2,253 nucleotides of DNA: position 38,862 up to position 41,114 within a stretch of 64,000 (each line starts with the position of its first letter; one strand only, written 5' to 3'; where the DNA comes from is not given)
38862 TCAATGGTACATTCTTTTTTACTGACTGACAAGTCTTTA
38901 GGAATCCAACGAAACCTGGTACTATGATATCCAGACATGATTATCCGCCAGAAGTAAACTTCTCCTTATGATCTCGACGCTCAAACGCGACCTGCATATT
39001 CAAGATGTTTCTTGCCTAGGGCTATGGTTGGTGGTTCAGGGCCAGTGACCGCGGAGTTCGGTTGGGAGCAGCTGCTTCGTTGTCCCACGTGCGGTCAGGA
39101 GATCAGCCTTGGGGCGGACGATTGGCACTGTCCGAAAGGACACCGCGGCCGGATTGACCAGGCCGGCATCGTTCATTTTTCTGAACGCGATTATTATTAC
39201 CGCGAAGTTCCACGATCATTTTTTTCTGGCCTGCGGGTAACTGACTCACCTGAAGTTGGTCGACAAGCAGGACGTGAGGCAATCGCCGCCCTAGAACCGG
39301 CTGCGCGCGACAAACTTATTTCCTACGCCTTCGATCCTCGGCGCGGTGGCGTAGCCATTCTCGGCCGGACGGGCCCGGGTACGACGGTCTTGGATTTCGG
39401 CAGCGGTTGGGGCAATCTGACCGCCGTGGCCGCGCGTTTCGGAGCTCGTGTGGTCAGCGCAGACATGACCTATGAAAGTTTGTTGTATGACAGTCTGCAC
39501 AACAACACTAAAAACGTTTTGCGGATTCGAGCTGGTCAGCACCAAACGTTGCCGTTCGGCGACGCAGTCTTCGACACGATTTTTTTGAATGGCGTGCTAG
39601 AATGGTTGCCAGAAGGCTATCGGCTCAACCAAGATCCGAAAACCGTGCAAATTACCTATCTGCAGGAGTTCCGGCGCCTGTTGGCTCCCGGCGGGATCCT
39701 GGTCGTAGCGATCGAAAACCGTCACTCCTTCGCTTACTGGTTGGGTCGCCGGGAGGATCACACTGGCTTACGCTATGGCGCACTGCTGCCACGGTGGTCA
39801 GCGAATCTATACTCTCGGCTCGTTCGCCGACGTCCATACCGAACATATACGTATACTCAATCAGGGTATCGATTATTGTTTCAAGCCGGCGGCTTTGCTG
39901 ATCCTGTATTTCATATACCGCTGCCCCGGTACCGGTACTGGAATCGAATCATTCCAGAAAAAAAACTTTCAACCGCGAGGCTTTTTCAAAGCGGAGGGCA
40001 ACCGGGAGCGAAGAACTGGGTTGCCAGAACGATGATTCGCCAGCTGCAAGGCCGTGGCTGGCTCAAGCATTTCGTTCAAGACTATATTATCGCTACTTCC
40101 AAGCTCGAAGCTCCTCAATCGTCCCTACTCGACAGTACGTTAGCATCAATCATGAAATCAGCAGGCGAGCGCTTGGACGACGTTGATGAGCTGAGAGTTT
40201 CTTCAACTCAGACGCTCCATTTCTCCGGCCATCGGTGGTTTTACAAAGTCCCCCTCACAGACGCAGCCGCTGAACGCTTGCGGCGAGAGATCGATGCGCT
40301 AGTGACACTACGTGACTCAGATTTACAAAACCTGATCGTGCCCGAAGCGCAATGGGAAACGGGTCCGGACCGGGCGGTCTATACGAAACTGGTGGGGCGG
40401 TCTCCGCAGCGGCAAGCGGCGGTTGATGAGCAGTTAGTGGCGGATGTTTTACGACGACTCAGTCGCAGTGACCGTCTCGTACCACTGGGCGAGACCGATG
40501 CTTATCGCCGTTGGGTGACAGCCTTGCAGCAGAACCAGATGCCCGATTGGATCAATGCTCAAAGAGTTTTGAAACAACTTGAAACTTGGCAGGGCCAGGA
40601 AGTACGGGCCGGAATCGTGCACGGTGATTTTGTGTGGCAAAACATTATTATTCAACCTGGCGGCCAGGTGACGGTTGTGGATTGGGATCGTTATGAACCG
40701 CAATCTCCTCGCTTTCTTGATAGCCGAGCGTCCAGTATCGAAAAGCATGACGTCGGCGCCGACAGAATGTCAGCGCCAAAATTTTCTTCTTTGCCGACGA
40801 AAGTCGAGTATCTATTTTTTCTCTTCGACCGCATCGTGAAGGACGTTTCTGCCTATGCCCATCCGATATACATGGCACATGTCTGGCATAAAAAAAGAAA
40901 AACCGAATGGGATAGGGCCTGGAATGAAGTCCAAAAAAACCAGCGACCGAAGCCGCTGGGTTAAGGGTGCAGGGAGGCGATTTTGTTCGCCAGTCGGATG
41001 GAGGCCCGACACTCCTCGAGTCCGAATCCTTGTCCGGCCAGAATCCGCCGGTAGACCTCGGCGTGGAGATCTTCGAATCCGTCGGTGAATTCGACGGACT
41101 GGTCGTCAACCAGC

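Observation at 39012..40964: Single-polypeptide fusion of a zinc ribbon, a SAM methyltransferase and an APH/ChoK-like kinase beside the glycan locus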

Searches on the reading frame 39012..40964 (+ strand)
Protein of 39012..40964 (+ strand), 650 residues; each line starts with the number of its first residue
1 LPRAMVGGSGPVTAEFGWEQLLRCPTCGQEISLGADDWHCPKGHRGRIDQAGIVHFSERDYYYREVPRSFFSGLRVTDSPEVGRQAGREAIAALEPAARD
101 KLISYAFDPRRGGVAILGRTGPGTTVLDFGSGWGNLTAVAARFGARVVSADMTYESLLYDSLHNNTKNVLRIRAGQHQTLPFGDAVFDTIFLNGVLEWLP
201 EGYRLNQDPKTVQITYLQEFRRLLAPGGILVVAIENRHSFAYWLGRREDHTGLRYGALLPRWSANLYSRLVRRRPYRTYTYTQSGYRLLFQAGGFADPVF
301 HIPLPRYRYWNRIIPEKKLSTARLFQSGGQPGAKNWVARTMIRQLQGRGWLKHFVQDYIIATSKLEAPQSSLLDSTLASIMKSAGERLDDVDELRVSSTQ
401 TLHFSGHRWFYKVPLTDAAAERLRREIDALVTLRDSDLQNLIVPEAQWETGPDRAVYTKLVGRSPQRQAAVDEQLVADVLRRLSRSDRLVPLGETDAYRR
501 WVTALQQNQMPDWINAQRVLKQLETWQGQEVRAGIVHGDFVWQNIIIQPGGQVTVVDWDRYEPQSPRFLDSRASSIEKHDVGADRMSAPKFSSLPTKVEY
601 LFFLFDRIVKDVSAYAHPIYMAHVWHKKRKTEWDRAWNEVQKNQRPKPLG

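Call 3: search_protein_families(library=pfam, proteins=[window:39012-40964:+], max_evalue=1)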
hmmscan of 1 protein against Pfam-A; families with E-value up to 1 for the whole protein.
window:39012-40964:+ (650 aa): 12 families
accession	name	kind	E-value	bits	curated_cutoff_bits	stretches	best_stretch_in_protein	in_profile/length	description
PF08241.18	Methyltransf_11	-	7.1e-14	52.7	21.2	1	127-232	1-95/95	Methyltransferase domain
PF13847.12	Methyltransf_31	-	1.7e-10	41.2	27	1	122-235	3-112/145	Methyltransferase domain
PF01636.29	APH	-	3.3e-10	40.6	23.2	1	408-562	22-198/239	Phosphotransferase enzyme family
PF13649.12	Methyltransf_25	-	3.4e-08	34.5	27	1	126-228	1-97/97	Methyltransferase domain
PF13489.12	Methyltransf_23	-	5.2e-08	33.2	27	1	117-253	17-142/164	Methyltransferase domain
PF08242.18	Methyltransf_12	-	1e-07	33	30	1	127-230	1-98/98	Methyltransferase domain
PF02353.26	CMAS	-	0.00097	19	27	1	122-156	62-97/273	Mycolic acid cyclopropane synthetase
PF21302.3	Zn_ribbon_RlmA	-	0.0086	16.5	27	1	23-45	2-24/44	RlmA, N-terminal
PF01163.29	RIO1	-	0.037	14.1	22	1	530-559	120-149/187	RIO domain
PF05175.20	MTS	-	0.064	13.3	23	1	124-193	33-105/170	Methyltransferase small domain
PF01728.25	FtsJ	-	0.15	12.4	24.1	1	122-165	21-65/181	FtsJ-like methyltransferase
PF01135.25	PCMT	-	0.25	11.5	20.3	0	122-151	73-105/210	Protein-L-isoaspartate(D-aspartate) O-methyltransferase (PCMT)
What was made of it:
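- On WbdD-type kinase/methyltransferase chain terminators: Pfam Methyltransf_11 + APH in the window protein (call 3).
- On APH / ChoK-like kinases (PF01636): 40.6 bits against GA 23.2, aa 408-562 (call 3).
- On Class I SAM methyltransferases (Methyltransf_11): Pfam gives 52.7 bits (call 3).
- Checked: Pfam supports both catalytic domains above the gathering scores (call 3): Methyltransf_11 aa 127-232 at 52.7 bits (GA 21.2), and APH aa 408-562 at 40.6 bits (GA 23.2).
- Domains are confirmed by Pfam (call 3).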

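Call 4: search_protein_families(library=ncbifam, proteins=[window:39012-40964:+], max_evalue=1)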
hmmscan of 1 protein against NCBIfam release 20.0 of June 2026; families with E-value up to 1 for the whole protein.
window:39012-40964:+ (650 aa): 28 families (the best 25 are shown)
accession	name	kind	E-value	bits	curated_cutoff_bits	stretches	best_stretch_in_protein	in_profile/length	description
NF045667.1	MTase_DVU1556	equivalog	2.5e-09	36.9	155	1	119-232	19-119/213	DVU_1556 family methyltransferase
NF041537.1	ArsM_AhpD_UU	exception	1.4e-08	33.9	510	1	117-233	71-181/345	arsenite methyltransferase/AhpD domain selenoprotein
NF047649.1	MTase_UXPK_star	exception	4.8e-08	32.4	460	1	117-233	72-182/283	methyltransferase/UXPK-star double selenoprotein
NF001241.0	PRK00216.1-2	equivalog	7.8e-08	32.2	327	1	119-234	48-149/231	demethylmenaquinone methyltransferase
NF043040.1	corrin_prot_MT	hypoth_equivalog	4.4e-07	29.6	180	1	120-236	38-151/216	corrinoid protein-associated methyltransferase CpaM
NF041536.1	ArsM_DUF2284_UU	exception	3.4e-06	25.7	575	1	117-233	71-181/459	arsenite methyltransferase/DUF2284 domain selenoprotein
TIGR01983.1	UbiG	equivalog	8.5e-06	25.2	102.95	1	123-243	50-162/228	bifunctional 2-polyprenyl-6-hydroxyphenol methylase/3-demethylubiquinol 3-O-methyltransferase UbiG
TIGR02072.1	BioC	equivalog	9.6e-06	25.6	184.95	1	124-243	36-143/244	malonyl-ACP O-methyltransferase BioC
NF008823.0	PRK11873.1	subfamily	8.6e-05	22.1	263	1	121-232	76-181/272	arsenite methyltransferase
NF041255.1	mycofact_MftM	equivalog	0.00012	21.5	200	1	123-201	140-219/289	mycofactocin oligosaccharide methyltransferase MftM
NF002475.0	PRK01723.1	equivalog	0.0027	16.7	142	1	532-566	161-195/241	3-deoxy-D-manno-octulosonic acid kinase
NF045649.1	2X_seleno_MduS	exception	0.0031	16.5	380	1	125-246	44-161/338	methyltransferase domain-containing selenoprotein MduS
NF038151.1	lanthi_synth_III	equivalog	0.0032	15.9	575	1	515-559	337-381/833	class III lanthionine synthetase LanKC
NF046102.1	CellCycRegCcrZ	equivalog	0.0062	16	400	1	516-560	134-180/260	cell cycle regulator CcrZ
TIGR01934.1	MenG_MenH_UbiE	subfamily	0.0075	15.6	158.35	1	122-232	39-141/223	ubiquinone/menaquinone biosynthesis methyltransferase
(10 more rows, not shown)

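Call 5: search_solved_structures(query=window:39012-40964:+, max_evalue=1, show_alignments=3)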
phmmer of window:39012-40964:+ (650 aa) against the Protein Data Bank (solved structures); distinct sequences matched with E-value up to 1: 19.
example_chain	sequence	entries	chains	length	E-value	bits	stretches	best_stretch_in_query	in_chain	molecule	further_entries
3mgg_A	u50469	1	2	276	5.6e-05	24.9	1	122-243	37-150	Methyltransferase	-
7wzg_A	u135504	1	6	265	0.00047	21.8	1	102-228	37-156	Cypemycin N-terminal methyltransferase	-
2avn_A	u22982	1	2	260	0.003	19.2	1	125-243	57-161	ubiquinone/menaquinone biosynthesis methyltransferase-related protein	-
4kdr_A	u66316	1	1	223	0.098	14.2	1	122-165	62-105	3-demethylubiquinone-9 3-methyltransferase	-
5dpm_A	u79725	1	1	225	0.1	14.1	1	122-165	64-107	Ubiquinone biosynthesis O-methyltransferase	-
5wp5_A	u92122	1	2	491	0.11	14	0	121-200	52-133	Phosphomethylethanolamine N-methyltransferase 2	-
2zul_A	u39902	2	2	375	0.11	14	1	122-168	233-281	Probable ribosomal RNA small subunit methyltransferase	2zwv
3dmf_A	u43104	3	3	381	0.11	14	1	122-168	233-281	Probable ribosomal RNA small subunit methyltransferase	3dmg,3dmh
8qby_t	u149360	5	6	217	0.14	13.7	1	120-203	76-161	Protein-L-isoaspartate O-methyltransferase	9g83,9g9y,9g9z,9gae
3ccf_A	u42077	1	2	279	0.14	13.7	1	120-201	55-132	Cyclopropane-fatty-acyl-phospholipid synthase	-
9gmp_A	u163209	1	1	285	0.18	13.3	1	502-558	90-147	Uncharacterized protein (Map kinase kinase-like protein)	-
4kdc_A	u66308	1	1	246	0.22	13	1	122-166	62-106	3-demethylubiquinone-9 3-methyltransferase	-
3l8d_A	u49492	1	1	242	0.43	12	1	125-210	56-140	Methyltransferase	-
4iv8_A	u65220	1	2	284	0.59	11.6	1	122-202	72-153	Phosphoethanolamine N-methyltransferase,putative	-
1hdy_A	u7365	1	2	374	0.75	11.3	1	22-154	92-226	ALCOHOL DEHYDROGENASE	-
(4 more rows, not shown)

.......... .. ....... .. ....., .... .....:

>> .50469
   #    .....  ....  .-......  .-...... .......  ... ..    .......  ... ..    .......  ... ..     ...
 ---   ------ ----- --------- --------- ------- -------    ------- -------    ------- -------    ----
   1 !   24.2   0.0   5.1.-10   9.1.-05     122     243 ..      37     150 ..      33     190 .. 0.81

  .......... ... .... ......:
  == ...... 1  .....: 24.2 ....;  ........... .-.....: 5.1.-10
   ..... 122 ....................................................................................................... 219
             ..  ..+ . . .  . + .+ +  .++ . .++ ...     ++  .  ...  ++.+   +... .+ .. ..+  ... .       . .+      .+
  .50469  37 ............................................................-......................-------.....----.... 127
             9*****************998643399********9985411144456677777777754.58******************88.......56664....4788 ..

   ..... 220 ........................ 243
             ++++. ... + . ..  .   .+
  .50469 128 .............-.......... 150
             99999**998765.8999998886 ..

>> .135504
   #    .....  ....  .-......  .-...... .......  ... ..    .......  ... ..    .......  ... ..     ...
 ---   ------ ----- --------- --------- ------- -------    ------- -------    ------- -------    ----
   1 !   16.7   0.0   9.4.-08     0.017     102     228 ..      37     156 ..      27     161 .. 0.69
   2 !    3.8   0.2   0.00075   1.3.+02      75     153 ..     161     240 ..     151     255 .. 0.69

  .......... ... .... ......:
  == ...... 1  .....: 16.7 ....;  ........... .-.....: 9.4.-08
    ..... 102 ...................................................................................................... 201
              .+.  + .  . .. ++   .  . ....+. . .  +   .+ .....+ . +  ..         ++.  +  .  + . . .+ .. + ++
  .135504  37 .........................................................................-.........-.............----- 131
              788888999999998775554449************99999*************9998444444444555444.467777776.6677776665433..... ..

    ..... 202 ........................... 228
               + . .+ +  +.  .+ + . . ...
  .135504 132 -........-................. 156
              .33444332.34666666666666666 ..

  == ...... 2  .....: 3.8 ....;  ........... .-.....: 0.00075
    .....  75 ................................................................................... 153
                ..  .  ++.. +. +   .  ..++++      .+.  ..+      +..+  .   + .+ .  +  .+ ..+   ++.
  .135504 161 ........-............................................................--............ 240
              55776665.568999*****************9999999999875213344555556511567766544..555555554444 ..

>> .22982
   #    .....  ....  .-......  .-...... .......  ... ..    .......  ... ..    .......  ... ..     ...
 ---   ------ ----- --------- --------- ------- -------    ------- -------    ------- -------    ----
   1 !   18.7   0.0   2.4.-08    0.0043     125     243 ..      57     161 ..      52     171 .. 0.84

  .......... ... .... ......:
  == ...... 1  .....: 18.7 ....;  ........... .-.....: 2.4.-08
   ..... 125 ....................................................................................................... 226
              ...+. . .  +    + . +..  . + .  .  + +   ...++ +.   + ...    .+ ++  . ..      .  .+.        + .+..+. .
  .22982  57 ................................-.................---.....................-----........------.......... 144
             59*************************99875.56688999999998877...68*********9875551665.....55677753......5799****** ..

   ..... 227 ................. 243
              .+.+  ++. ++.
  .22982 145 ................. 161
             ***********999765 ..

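Call 6: find_homologous_proteins(query=window:39012-40964:+, max_evalue=0.001)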
Query window:39012-40964:+ (650 aa): 19 proteins with E <= 0.001 among 8000 candidates.
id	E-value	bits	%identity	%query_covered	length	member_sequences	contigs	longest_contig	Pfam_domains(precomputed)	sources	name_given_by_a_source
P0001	0.0e+0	1505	100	99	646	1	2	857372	PF13847.13,PF13489.13,PF13649.13,PF08241.19,PF08242.19,PF01636.30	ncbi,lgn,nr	ncbi:MAG: methyltransferase domain-containing protein [Candidatus Kerfeldbacteria bacterium]|nr:meth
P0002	2.8e-126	441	39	93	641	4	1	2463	PF13847.13,PF13649.13,PF08241.19,PF08242.19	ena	-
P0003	1.3e-124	435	37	94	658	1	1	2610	PF13847.13,PF13649.13,PF08241.19,PF08242.19,PF01636.30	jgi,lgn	jgi:SAM-dependent methyltransferase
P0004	6.2e-120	420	36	95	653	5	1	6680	PF13847.13,PF13649.13,PF08241.19,PF08242.19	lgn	-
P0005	1.8e-115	405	38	88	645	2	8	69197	PF13847.13,PF13489.13,PF13649.13,PF08241.19,PF08242.19,PF01636.30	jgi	-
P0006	1.2e-99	353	34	95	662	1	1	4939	PF13649.13,PF08241.19,PF08242.19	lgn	-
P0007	1.8e-87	312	33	93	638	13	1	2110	PF13847.13,PF05175.21,PF13649.13,PF08241.19,PF08242.19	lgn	-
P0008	2.7e-80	289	32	94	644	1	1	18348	PF13847.13,PF13489.13,PF13649.13,PF19974.6,PF08241.19,PF08242.19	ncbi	-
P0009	5.4e-80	288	34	83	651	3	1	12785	PF13847.13,PF13489.13,PF13649.13,PF08241.19,PF08242.19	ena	-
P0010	8.6e-79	284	33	86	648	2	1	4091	PF13847.13,PF13489.13,PF13649.13,PF08241.19,PF08242.19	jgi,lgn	jgi:SAM-dependent methyltransferase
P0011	9.4e-62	227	31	84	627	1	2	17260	PF13847.13,PF13489.13,PF05175.21,PF13649.13,PF08241.19,PF08242.19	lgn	-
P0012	4.8e-58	215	31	91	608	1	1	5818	PF13847.13,PF13489.13,PF13649.13,PF08241.19,PF08242.19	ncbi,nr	ncbi:MAG: methyltransferase domain-containing protein, partial [Magnetococcales bacterium]|nr:methyl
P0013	1.0e-56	211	33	72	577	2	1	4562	PF13847.13,PF13489.13,PF02353.27,PF05175.21,PF13649.13,PF01209.25,PF08241.19,PF08242.19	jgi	-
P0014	6.3e-56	208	28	78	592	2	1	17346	PF13847.13,PF13489.13,PF05175.21,PF13649.13,PF01633.27,PF01209.25,PF08241.19,PF08242.19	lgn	-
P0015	9.5e-54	201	31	83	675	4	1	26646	PF13847.13,PF13489.13,PF05175.21,PF13649.13,PF08241.19,PF08242.19,PF01636.30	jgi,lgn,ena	-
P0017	5.8e-46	175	37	45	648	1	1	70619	PF13847.13,PF13489.13,PF13649.13,PF08241.19,PF08242.19,PF01636.30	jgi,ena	-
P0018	7.5e-46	175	35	51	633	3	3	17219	PF13847.13,PF13489.13,PF13649.13,PF08241.19,PF08242.19,PF01636.30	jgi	jgi:ubiquinone/menaquinone biosynthesis C-methylase UbiE/aminoglycoside phosphotransferase (APT) fam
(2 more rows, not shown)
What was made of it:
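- Checked: NCBI's model starts at the ATG four codons downstream (646 aa, 100% identity; call 6).
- One homologue carries a precomputed Choline_kinase Pfam hit (P0014; call 6). The source is a metagenome-assembled genome (call 6).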

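Call 13: search_solved_structures(query=A2, max_evalue=1, show_alignments=0)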
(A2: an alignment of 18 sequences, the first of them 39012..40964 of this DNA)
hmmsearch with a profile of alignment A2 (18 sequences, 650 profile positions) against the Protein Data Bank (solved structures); distinct sequences matched with E-value up to 1: 245 (the best 60 are shown).
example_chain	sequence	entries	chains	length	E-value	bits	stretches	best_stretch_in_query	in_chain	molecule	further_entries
1xxl_A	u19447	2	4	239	7.4e-11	44.9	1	103-175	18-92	YcgJ protein | ycgJ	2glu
3l8d_A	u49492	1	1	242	1e-09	41.1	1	104-218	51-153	Methyltransferase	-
3mgg_A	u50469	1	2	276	1.7e-09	40.4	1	107-227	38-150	Methyltransferase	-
5wp5_A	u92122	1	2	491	4.8e-09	38.9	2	94-185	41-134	Phosphomethylethanolamine N-methyltransferase 2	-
1ve3_A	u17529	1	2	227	7.8e-09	38.2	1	103-215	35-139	hypothetical protein PH0226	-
3bus_A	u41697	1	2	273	8.7e-09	38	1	99-217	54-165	Methyltransferase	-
1vl5_A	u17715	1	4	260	1.6e-08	37.1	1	101-175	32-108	unknown conserved protein BH2331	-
8zc8_A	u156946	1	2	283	2.6e-08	36.4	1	102-216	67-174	MitM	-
21zq_A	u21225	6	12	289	2.8e-08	36.4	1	102-216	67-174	MitM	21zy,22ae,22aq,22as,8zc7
6uv6_A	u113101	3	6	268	6.1e-08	35.2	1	102-217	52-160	D-glucose O-methyltransferase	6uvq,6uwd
4htf_A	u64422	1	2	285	1.9e-07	33.6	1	100-187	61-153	S-adenosylmethionine-dependent methyltransferase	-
8joz_A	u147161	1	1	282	2e-07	33.6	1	100-187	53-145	tRNA 5-carboxymethoxyuridine methyltransferase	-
5wp4_A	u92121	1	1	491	2.3e-07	33.4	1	93-184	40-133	Phosphoethanolamine N-methyltransferase 1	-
7wzg_A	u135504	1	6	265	8e-07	31.6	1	86-176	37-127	Cypemycin N-terminal methyltransferase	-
1p91_A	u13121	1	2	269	1.1e-06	31.1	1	106-175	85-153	Ribosomal RNA large subunit methyltransferase A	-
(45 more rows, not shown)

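Call 15: find_encoding_contigs(protein=P0005, flank=10000, max_places=2)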
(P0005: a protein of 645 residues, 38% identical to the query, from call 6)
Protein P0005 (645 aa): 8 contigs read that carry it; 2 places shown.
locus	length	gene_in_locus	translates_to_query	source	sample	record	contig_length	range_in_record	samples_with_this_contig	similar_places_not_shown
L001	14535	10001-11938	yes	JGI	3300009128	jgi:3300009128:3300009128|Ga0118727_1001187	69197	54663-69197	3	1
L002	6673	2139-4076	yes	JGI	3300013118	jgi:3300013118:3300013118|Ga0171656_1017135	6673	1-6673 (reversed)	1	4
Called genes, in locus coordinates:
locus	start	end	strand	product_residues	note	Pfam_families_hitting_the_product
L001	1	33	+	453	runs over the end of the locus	PF00534:Glycos_transf_1 (weak), PF13524:Glyco_trans_1_2, PF13692:Glyco_trans_1_4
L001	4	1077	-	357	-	PF01522:Polysacc_deac_1 (weak)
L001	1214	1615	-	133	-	-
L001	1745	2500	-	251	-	PF01135:PCMT, PF13489:Methyltransf_23 (weak), PF13649:Methyltransf_25 (weak)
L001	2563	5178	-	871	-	PF00069:Pkinase, PF07714:PK_Tyr_Ser-Thr, PF13374:TPR_10 (weak), PF13424:TPR_12, PF13424:TPR_12, PF13424:TPR_12, PF17874:TPR_MalT, PF13424:TPR_12, +12 more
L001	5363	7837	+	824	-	PF02922:CBM_48, PF00128:Alpha-amylase, PF02806:Alpha-amylase_C, PF13860:FlgD_ig (weak)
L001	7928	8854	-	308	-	PF11551:Omp28 (weak), PF13860:FlgD_ig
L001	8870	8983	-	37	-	-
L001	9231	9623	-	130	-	PF00216:Bac_DNA_binding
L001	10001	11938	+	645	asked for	PF01636:APH (faint), PF13489:Methyltransf_23, PF08241:Methyltransf_11, PF08242:Methyltransf_12, PF13649:Methyltransf_25, PF13847:Methyltransf_31 (weak)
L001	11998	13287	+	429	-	PF01943:Polysacc_synt, PF13440:Polysacc_synt_3, PF03023:MurJ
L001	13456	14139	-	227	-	-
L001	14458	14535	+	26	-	?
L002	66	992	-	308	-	PF11551:Omp28 (weak), PF13860:FlgD_ig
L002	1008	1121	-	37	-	-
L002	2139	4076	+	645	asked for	PF01636:APH (faint), PF13489:Methyltransf_23, PF08241:Methyltransf_11, PF08242:Methyltransf_12, PF13649:Methyltransf_25, PF13847:Methyltransf_31 (weak)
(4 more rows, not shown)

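Call 16: find_encoding_contigs(protein=P0017, flank=10000, max_places=2)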
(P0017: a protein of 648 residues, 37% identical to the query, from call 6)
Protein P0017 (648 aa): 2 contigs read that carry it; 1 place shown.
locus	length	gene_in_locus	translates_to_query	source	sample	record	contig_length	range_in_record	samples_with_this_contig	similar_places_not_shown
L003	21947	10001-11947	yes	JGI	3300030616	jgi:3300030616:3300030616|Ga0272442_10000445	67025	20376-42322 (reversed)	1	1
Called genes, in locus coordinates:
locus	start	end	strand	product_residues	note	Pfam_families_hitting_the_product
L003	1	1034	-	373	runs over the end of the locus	PF13439:Glyco_transf_4 (weak), PF13579:Glyco_trans_4_4 (weak), PF20706:GT4-conflict, PF00534:Glycos_transf_1, PF13692:Glyco_trans_1_4, PF13524:Glyco_trans_1_2 (weak)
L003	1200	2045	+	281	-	PF01209:Ubie_methyltran (weak), PF13489:Methyltransf_23, PF07021:MetW, PF13847:Methyltransf_31, PF08241:Methyltransf_11, PF08242:Methyltransf_12, PF13649:Methyltransf_25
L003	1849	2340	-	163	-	-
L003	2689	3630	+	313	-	PF01075:Glyco_transf_9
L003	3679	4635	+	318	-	PF13469:Sulfotransfer_3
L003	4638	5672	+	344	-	PF00535:Glycos_transf_2, PF10111:Glyco_tranf_2_2, PF13506:Glyco_transf_21, PF13641:Glyco_tranf_2_3, PF13632:Glyco_trans_2_3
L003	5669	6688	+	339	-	PF00535:Glycos_transf_2, PF13641:Glyco_tranf_2_3, PF13506:Glyco_transf_21 (weak)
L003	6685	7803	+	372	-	PF13439:Glyco_transf_4, PF13579:Glyco_trans_4_4, PF20706:GT4-conflict, PF00534:Glycos_transf_1, PF13692:Glyco_trans_1_4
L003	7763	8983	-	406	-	PF13439:Glyco_transf_4, PF13579:Glyco_trans_4_4 (weak), PF00534:Glycos_transf_1, PF13692:Glyco_trans_1_4, PF13524:Glyco_trans_1_2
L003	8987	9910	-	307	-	PF00535:Glycos_transf_2, PF13641:Glyco_tranf_2_3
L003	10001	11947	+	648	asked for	PF13489:Methyltransf_23 (weak), PF13847:Methyltransf_31, PF08241:Methyltransf_11, PF08242:Methyltransf_12 (weak), PF13649:Methyltransf_25, PF01636:APH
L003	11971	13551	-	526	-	-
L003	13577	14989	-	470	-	PF04932:Wzy_C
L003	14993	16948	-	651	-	PF01656:CbiA (faint), PF13614:AAA_31 (weak)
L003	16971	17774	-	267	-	PF02563:Poly_export, PF10531:SLBB, PF22461:SLBB_2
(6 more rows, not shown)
